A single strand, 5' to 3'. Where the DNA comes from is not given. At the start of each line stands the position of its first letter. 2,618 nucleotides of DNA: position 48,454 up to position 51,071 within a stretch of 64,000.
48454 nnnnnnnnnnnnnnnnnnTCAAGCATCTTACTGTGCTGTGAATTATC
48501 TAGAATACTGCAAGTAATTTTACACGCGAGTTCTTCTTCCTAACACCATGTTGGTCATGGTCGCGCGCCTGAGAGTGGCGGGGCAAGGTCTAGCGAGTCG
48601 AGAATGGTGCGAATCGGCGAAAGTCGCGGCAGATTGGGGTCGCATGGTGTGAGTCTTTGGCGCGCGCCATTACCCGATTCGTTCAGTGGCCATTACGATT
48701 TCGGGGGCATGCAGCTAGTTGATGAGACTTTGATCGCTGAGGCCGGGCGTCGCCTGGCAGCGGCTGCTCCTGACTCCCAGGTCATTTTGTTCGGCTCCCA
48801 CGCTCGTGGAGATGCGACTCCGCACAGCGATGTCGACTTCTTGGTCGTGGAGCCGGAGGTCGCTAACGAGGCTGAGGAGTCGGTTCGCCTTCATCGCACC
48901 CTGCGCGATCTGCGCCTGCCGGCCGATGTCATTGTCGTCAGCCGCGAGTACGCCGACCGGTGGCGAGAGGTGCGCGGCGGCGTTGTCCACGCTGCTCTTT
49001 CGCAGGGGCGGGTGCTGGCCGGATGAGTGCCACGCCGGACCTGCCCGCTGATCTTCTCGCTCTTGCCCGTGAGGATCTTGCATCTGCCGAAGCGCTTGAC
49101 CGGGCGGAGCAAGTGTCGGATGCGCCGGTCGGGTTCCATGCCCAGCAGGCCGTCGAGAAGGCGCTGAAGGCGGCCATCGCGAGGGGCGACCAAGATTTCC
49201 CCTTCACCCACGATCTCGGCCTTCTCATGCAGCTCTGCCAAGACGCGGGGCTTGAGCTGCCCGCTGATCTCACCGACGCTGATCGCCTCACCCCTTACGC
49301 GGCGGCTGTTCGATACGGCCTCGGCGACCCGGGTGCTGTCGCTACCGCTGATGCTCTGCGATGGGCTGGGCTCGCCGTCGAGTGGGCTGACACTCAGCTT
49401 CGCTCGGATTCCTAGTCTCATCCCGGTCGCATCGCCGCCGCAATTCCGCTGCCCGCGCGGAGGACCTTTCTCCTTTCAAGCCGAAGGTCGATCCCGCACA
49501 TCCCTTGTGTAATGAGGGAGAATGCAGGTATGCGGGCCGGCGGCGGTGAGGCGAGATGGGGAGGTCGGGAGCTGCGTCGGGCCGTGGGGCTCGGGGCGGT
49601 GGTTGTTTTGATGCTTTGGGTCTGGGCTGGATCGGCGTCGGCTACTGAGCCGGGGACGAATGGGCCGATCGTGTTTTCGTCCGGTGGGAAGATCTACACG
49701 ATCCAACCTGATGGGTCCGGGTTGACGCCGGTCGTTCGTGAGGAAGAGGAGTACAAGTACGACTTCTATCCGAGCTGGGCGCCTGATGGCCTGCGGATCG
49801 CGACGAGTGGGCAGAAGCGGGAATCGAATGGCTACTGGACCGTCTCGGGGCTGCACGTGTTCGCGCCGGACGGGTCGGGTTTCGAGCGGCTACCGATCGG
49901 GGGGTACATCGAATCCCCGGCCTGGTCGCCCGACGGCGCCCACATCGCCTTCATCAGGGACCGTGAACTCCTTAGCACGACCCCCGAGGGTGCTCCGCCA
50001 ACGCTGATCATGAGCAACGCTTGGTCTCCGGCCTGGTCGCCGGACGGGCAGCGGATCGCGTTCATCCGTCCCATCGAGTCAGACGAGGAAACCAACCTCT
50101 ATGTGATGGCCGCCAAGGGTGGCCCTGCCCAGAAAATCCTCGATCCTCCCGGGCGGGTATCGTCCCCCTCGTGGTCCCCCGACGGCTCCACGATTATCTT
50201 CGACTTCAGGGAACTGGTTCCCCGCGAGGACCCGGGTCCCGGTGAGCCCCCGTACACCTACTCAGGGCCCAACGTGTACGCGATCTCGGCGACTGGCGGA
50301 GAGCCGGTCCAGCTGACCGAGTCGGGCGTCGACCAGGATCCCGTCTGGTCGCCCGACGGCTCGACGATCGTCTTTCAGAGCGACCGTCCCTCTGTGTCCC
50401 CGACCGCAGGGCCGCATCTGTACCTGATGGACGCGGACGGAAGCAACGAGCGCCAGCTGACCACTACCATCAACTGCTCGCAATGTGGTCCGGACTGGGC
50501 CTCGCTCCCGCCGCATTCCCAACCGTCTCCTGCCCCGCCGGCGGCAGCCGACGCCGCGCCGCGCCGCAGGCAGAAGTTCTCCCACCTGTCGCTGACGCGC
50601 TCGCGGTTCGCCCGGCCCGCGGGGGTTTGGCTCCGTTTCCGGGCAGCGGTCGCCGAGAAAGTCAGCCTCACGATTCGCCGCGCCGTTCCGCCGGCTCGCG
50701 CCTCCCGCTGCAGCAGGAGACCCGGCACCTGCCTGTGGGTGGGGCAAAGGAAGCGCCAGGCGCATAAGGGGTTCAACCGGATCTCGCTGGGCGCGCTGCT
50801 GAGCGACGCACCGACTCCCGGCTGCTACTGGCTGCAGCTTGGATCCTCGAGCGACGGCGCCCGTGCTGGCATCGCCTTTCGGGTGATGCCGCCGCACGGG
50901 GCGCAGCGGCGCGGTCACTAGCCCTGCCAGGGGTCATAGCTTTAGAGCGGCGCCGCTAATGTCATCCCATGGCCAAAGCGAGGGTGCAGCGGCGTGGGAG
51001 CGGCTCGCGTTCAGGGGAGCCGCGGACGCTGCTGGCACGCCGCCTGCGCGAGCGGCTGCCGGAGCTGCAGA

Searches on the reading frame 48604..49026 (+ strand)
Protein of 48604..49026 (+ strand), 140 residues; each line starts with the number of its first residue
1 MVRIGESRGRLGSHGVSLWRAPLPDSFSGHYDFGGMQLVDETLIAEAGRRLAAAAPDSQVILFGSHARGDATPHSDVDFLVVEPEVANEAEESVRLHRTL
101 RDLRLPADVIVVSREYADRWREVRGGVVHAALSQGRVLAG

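Call 11: search_protein_families(library=pfam, proteins=[window:48604-49026:+], max_evalue=0.01)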
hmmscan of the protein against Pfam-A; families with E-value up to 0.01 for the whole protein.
window:48604-49026:+ (140 aa): 6 families
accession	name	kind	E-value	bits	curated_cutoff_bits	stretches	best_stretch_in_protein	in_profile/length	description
PF01909.29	NTP_transf_2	-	1.4e-11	45.1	21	1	54-117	11-77/93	Nucleotidyltransferase domain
PF18765.7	Polbeta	-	7.8e-08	32.8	26.9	1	59-113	15-68/93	Polymerase beta, Nucleotidyltransferase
PF22600.2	MTPAP-like_central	-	0.00042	20.9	27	1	51-95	33-75/139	Poly(A) RNA polymerase, mitochondrial-like, central palm domain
PF14792.12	DNA_pol_B_palm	-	0.0038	17.9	25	1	50-102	17-69/113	DNA polymerase beta palm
PF10620.15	MdcG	-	0.0038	17.6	26.5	1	72-124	49-101/121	Phosphoribosyl-dephospho-CoA transferase MdcG C-terminal domain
PF03445.19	DUF294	-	0.0075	16.6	21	0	43-87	35-78/138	Putative nucleotidyltransferase DUF294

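Call 17: search_protein_families(library=padloc, proteins=[window:48604-49026:+], max_evalue=0.01)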
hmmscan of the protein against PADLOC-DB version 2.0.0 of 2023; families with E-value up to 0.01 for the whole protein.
window:48604-49026:+ (140 aa): 10 families
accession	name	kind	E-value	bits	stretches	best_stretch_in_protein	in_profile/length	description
PDLC04903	PDC-S09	-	7.5e-13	46.7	1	59-112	28-81/108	-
PDLC04902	PDC-S09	-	4.5e-10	37.7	1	50-115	14-78/97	-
PDLC04904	PDC-S09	-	6.3e-09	34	1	52-110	20-76/104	-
PDLC04907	PDC-S09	-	2.2e-07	29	1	48-86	18-56/114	-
PDLC04906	PDC-S09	-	2.2e-06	25.9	1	59-103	26-70/98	-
PDLC04905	PDC-S09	-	5.1e-05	21.5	1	51-103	15-69/101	-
PDLC04368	PDC-M05A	-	6.7e-05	20.8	1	61-88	111-138/201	-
PDLC04369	PDC-M05A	-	0.00017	19.3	1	60-120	106-165/201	-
PDLC04778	PDC-M70A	-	0.0011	16.4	1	54-83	44-73/355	-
PDLC00779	Cyclase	-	0.0053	14.1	1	51-90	41-81/345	oligonucleotide-cyclase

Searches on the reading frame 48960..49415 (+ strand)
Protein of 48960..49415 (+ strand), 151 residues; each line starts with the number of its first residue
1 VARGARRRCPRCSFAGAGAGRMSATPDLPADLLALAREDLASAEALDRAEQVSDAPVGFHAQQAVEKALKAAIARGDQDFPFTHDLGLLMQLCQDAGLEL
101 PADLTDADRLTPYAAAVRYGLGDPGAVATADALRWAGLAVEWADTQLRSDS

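Call 11: search_protein_families(library=pfam, proteins=[window:48960-49415:+], max_evalue=0.01)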
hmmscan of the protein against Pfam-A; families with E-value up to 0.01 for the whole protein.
window:48960-49415:+ (151 aa): 1 family
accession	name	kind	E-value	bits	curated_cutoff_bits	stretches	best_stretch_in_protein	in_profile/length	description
PF05168.19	HEPN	-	1.2e-14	54.9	22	1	31-125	3-95/117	HEPN domain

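Call 17: search_protein_families(library=padloc, proteins=[window:48960-49415:+], max_evalue=0.01)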
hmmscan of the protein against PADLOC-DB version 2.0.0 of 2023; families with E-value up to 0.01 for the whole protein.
window:48960-49415:+ (151 aa): 0 families

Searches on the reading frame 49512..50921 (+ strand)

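Call 11: search_protein_families(library=pfam, proteins=[window:49512-50921:+], max_evalue=0.01)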
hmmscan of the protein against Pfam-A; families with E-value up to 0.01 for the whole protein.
window:49512-50921:+ (469 aa): 4 families
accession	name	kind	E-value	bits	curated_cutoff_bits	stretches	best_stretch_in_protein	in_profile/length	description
PF07676.18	PD40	-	3.6e-30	103.7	20.9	4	275-293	12-30/38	WD40-like Beta Propeller Repeat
PF00930.27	DPPIV_N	-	1.4e-09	37.7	22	0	124-153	35-65/354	Dipeptidyl peptidase IV (DPP IV) N-terminal region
PF10647.15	Gmad1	-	4.8e-08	33.6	20.5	1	170-226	25-77/251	Lipoprotein LpqB beta-propeller domain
PF25174.1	Beta-prop_THOC3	-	0.0013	18.3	305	0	171-230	92-146/272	THOC3 beta-propeller domain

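Call 17: search_protein_families(library=padloc, proteins=[window:49512-50921:+], max_evalue=0.01)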
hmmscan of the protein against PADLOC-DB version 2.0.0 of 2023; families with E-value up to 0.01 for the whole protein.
window:49512-50921:+ (469 aa): 1 family
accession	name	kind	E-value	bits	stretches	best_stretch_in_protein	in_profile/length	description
PDLC04716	PDC-M58B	-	2.3e-05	22.5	1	156-214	16-74/165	-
